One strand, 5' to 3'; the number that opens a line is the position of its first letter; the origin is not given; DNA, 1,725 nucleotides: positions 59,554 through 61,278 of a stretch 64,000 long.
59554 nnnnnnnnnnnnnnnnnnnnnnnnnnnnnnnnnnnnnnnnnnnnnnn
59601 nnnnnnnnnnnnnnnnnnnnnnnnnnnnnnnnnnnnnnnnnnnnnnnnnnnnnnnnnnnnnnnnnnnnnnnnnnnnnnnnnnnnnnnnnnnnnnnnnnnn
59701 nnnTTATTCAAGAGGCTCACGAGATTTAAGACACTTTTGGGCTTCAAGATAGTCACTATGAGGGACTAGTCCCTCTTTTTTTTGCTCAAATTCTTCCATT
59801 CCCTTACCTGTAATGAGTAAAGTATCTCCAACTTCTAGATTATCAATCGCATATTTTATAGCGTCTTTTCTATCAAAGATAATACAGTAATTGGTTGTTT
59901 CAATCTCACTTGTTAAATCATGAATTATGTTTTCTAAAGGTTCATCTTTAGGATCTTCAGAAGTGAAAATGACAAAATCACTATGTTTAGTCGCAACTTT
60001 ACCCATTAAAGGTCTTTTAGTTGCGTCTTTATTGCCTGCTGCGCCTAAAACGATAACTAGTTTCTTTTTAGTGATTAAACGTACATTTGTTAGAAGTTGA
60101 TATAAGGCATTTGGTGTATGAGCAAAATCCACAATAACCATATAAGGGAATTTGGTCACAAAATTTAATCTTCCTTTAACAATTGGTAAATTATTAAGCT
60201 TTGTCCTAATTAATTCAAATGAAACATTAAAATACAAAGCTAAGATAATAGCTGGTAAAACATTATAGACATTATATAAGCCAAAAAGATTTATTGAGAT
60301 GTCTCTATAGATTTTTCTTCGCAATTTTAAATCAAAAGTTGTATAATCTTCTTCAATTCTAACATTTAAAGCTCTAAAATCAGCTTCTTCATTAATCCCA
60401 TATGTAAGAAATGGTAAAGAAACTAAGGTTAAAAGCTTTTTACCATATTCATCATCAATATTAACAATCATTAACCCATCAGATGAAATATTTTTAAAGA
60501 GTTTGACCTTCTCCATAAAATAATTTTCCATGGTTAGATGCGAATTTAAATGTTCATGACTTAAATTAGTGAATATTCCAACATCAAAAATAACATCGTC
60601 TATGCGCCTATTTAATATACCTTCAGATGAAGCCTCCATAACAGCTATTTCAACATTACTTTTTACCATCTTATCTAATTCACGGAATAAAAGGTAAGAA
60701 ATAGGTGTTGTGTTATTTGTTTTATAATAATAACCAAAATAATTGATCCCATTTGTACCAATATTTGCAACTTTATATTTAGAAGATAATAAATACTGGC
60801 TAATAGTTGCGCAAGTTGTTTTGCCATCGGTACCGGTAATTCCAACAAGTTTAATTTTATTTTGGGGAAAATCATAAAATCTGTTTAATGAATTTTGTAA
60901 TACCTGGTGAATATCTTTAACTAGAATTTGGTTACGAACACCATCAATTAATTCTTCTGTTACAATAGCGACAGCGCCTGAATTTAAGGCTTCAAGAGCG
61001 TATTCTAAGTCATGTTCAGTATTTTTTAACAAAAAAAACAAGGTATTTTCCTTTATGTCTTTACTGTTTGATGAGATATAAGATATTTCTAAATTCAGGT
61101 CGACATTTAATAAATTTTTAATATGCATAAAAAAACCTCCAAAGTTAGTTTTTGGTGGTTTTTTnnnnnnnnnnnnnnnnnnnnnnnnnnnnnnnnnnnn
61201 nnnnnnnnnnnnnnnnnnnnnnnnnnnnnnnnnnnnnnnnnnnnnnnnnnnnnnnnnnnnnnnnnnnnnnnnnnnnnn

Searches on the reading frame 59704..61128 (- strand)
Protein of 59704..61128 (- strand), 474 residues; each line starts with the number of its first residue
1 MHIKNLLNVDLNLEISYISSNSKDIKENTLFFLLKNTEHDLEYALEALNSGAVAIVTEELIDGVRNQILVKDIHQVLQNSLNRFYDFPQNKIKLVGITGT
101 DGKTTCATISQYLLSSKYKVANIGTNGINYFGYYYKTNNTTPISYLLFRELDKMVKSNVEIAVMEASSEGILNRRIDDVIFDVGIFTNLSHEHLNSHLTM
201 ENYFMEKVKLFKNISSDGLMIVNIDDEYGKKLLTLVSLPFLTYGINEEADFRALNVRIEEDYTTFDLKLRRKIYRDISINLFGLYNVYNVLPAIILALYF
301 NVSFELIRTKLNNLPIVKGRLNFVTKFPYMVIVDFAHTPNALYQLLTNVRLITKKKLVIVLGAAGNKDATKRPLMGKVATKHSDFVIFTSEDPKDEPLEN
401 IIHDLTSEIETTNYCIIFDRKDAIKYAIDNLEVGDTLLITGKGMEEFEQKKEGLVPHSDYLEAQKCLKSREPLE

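Call 39: search_protein_families(library=pfam, proteins=[window:59704-61128:-], max_evalue=0.001)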
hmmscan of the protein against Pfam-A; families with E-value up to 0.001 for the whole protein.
window:59704-61128:- (474 aa): 2 families
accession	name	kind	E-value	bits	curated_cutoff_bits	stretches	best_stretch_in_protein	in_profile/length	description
PF08245.18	Mur_ligase_M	-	2e-46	158.9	24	1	97-297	1-200/200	Mur ligase middle domain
PF02875.26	Mur_ligase_C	-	5.3e-26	92.4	28.4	1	319-443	1-127/127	Mur ligase, glutamate ligase domain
